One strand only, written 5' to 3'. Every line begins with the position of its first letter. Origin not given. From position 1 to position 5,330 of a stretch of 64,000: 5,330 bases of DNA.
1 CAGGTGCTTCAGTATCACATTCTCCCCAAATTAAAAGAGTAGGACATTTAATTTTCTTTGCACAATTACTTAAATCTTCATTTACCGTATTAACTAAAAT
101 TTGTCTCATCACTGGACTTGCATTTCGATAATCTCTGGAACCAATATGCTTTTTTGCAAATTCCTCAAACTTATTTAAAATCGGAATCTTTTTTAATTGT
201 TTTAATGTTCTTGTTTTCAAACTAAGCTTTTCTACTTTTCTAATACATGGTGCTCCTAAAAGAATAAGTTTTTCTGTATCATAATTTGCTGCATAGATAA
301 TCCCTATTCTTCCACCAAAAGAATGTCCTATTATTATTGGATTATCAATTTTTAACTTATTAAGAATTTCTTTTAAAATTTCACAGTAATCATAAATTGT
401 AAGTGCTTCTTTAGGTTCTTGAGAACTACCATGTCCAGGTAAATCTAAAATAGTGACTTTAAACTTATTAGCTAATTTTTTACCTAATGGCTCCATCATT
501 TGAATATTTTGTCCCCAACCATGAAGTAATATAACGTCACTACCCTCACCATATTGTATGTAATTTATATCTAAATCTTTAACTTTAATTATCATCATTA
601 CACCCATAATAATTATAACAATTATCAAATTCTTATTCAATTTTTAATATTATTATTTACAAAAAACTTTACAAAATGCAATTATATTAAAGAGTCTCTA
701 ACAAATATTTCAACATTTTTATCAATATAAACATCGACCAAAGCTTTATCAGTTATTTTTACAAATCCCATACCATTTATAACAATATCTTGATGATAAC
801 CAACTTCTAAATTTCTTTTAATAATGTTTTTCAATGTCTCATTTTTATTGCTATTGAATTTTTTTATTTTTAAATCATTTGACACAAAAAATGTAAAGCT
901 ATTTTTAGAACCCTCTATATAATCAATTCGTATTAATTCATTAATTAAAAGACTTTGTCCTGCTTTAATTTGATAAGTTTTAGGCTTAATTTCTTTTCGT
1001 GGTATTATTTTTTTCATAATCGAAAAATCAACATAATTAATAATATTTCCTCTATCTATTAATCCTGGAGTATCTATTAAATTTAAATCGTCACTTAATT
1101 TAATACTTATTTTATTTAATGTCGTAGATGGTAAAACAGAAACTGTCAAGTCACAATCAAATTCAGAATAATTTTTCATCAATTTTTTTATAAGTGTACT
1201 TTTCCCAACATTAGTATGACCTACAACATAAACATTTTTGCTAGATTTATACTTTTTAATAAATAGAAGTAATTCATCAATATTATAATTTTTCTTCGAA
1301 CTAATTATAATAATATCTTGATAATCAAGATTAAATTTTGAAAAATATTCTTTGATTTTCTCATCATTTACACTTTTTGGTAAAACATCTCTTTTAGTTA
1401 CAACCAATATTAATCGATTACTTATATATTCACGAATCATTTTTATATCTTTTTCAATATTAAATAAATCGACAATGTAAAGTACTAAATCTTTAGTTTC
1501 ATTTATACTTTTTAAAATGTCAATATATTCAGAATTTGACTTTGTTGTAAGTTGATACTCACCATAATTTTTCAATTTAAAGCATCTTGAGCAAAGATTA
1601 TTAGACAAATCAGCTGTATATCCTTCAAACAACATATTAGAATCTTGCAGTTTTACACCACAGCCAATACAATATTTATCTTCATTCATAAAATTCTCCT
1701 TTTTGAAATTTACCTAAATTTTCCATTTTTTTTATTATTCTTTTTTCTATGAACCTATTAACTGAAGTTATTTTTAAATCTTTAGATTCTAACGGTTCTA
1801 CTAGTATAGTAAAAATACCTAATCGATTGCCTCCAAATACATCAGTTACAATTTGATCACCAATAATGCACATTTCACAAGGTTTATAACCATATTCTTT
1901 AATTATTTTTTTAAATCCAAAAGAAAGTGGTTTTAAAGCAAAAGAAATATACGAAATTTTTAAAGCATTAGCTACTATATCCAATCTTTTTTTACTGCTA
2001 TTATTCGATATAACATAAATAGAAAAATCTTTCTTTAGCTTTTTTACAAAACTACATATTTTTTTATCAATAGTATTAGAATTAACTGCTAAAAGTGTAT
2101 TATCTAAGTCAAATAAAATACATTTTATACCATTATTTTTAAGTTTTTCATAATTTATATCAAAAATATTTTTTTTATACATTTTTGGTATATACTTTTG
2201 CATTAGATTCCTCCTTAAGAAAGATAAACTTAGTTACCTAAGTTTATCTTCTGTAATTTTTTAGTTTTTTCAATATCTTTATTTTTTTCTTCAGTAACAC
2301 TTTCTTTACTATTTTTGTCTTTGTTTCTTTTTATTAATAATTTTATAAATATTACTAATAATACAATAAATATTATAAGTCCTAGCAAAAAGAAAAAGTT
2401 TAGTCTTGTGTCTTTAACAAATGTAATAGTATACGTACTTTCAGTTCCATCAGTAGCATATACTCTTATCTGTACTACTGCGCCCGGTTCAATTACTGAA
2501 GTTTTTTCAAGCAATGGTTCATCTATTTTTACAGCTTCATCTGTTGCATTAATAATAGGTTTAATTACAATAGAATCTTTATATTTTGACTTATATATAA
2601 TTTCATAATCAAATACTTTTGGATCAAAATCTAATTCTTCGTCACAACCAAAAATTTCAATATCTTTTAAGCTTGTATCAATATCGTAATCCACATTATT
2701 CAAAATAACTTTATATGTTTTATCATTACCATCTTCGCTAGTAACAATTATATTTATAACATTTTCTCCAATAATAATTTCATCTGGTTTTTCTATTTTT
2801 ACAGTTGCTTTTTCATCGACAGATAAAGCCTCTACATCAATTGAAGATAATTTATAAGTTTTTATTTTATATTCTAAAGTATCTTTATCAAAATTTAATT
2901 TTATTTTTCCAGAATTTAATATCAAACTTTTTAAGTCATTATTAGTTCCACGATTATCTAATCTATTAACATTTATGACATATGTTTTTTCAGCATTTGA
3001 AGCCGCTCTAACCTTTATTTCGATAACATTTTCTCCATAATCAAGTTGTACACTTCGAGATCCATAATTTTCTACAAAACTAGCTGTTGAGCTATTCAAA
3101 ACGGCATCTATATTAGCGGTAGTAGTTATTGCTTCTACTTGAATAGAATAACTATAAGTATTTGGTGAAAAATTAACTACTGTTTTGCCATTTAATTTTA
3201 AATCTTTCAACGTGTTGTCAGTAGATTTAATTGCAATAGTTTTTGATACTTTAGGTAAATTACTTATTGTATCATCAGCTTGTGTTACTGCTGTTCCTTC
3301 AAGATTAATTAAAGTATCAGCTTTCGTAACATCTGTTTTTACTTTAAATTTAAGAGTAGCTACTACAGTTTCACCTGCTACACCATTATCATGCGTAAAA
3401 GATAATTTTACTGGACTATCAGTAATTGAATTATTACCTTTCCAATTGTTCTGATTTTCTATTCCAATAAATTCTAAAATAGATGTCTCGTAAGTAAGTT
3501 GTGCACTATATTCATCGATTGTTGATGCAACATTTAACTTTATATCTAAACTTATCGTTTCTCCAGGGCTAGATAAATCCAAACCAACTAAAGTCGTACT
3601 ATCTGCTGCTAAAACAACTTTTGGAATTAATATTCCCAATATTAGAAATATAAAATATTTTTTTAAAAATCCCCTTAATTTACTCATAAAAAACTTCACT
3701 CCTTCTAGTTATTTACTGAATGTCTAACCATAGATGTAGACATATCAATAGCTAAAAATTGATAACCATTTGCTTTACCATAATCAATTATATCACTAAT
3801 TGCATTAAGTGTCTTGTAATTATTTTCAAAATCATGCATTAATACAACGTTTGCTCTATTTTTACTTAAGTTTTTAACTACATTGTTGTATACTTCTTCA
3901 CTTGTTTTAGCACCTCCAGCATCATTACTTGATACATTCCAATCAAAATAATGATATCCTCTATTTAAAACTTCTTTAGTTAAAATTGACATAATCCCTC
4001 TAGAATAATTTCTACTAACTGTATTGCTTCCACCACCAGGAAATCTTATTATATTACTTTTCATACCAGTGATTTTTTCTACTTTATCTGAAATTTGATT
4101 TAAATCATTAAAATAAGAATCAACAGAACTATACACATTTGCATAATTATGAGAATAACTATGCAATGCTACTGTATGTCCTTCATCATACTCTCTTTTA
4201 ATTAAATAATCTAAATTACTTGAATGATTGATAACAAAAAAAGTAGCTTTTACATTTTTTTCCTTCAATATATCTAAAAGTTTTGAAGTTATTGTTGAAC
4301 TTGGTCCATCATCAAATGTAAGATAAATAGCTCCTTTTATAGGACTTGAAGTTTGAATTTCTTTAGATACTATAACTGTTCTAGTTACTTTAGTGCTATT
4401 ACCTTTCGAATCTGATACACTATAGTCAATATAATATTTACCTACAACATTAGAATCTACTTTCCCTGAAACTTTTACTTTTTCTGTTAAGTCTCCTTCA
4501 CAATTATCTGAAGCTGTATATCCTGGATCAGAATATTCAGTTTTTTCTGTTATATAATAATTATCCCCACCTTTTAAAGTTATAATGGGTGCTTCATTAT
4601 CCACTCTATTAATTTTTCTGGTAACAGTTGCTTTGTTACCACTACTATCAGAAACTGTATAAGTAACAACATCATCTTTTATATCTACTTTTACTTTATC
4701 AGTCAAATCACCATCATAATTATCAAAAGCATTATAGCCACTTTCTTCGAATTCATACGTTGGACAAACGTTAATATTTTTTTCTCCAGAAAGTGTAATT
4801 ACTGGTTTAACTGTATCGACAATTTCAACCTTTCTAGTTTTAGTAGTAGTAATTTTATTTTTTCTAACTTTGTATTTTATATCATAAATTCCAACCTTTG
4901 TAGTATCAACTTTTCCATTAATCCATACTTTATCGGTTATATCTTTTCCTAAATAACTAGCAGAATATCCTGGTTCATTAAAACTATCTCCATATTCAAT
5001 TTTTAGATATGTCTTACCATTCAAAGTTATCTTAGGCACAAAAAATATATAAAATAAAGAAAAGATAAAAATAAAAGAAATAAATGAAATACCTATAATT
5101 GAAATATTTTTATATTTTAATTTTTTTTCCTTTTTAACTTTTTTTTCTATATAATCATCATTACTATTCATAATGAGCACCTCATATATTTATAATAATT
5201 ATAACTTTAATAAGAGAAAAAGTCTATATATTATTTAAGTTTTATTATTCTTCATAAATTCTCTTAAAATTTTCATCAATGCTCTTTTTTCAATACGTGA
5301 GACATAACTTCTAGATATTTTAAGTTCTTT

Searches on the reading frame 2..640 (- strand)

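Call 23: search_protein_families(library=pfam, max_evalue=0.001, proteins=[window:2-640:-])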
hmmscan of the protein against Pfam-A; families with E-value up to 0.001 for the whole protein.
window:2-640:- (213 aa): 5 families
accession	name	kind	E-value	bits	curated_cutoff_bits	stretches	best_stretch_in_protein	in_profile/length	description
PF00561.26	Abhydrolase_1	-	1.9e-22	80.6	25.8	1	36-130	3-102/245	alpha/beta hydrolase fold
PF12146.15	Hydrolase_4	-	3.8e-13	49.7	27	1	36-209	7-202/239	Serine aminopeptidase, S33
PF12697.13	Abhydrolase_6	-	6e-12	47.1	26.3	1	36-130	1-93/217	Alpha/beta hydrolase family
PF20408.4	Abhydrolase_11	-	6.2e-05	23.3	27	1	36-151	5-128/193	Alpha/beta hydrolase domain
PF03096.20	Ndr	-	8.2e-05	21.9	23.3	1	55-187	51-194/283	Ndr family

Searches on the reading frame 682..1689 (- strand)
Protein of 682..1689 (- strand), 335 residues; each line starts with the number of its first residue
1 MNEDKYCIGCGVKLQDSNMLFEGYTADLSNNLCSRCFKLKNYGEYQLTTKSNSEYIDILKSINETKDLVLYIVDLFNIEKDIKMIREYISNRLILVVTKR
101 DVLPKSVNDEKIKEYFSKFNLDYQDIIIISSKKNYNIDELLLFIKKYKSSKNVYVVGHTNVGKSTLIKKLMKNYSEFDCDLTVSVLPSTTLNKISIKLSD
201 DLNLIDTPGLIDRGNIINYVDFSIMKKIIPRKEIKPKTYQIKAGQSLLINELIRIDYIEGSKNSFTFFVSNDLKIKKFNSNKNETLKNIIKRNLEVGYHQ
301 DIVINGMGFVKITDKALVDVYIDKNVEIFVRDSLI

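Call 23: search_protein_families(library=pfam, max_evalue=0.001, proteins=[window:682-1689:-])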
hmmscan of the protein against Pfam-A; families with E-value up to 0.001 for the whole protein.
window:682-1689:- (335 aa): 9 families
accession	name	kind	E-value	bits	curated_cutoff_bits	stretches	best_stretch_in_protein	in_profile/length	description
PF01926.29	MMR_HSR1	-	1.1e-14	54.9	21.9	1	153-212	2-58/113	50S ribosome-binding GTPase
PF03193.22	RsgA_GTPase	-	2.1e-09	37.8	30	1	92-210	55-168/174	RsgA GTPase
PF21516.2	YqeH-like_C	-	2.6e-09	37.9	27.7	1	281-334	40-95/95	YqeH-like, C-terminal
PF02421.24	FeoB_N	-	5e-09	36.3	27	0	152-210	2-57/156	Ferrous iron transport protein B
PF00009.33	GTP_EFTU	-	2.5e-06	27.6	26.5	0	150-178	3-31/188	Elongation factor Tu GTP binding domain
PF04548.22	AIG1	-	4.2e-05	23.4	27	1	152-228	2-77/212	AIG1 family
PF00071.28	Ras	-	5.5e-05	23.2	21.6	0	153-209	2-57/162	Ras family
PF00350.29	Dynamin_N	-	0.00037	21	27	0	153-172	1-20/168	Dynamin family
PF08477.19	Roc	-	0.00048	20.8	27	0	153-189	2-38/119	Ras of Complex, Roc, domain of DAPkinase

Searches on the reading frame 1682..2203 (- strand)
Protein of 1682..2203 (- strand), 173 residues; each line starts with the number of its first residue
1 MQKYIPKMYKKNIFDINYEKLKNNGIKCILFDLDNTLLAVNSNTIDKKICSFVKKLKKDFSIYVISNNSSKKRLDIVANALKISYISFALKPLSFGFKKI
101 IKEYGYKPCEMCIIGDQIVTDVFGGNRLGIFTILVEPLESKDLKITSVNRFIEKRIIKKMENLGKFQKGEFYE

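Call 23: search_protein_families(library=pfam, max_evalue=0.001, proteins=[window:1682-2203:-])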
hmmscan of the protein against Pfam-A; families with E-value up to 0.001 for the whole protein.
window:1682-2203:- (173 aa): 4 families
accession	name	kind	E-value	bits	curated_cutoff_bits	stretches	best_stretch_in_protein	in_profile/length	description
PF09419.16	PGP_phosphatase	-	2.4e-09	37.4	20.4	1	3-135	16-163/168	Mitochondrial PGP phosphatase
PF00702.32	Hydrolase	-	2e-08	35.3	26.4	1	48-129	102-191/191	haloacid dehalogenase-like hydrolase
PF13242.12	Hydrolase_like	-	6.2e-08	32.9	22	1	91-136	4-49/75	HAD-hyrolase-like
PF13419.12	HAD_2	-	1.2e-05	25.9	23.8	0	51-135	86-178/178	Haloacid dehalogenase-like hydrolase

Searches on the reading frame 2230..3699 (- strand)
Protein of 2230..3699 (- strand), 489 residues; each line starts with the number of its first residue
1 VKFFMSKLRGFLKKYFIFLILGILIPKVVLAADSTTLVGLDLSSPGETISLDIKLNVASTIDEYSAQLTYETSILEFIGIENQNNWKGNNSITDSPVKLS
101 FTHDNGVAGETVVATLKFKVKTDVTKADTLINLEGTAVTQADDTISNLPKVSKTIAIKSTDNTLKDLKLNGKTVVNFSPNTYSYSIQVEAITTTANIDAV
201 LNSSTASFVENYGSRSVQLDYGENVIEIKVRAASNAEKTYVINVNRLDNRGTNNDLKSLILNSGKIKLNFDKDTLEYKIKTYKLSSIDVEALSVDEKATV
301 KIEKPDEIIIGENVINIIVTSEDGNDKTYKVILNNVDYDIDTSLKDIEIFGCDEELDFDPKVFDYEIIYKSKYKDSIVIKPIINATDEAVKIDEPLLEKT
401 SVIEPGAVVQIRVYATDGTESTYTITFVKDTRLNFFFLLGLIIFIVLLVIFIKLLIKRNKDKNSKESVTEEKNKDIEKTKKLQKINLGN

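Call 23: search_protein_families(library=pfam, max_evalue=0.001, proteins=[window:2230-3699:-])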
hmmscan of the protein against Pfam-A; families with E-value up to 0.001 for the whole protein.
window:2230-3699:- (489 aa): 1 family
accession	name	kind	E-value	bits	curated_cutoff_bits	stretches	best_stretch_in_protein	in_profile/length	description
PF12733.13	Cadherin-like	-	5.5e-17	62.4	24.2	1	164-246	1-88/89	Cadherin-like beta sandwich domain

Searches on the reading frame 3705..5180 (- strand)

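Call 23: search_protein_families(library=pfam, max_evalue=0.001, proteins=[window:3705-5180:-])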
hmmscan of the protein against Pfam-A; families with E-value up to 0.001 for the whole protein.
window:3705-5180:- (491 aa): 2 families
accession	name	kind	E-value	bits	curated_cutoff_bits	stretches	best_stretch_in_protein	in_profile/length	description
PF16403.11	Bact_surface_Ig-like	-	7.3e-53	177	27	3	200-271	1-71/71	Bacterial surface protein, Ig-like domain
PF01522.26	Polysacc_deac_1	-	4e-26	91.9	23.1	1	282-392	6-115/124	Polysaccharide deacetylase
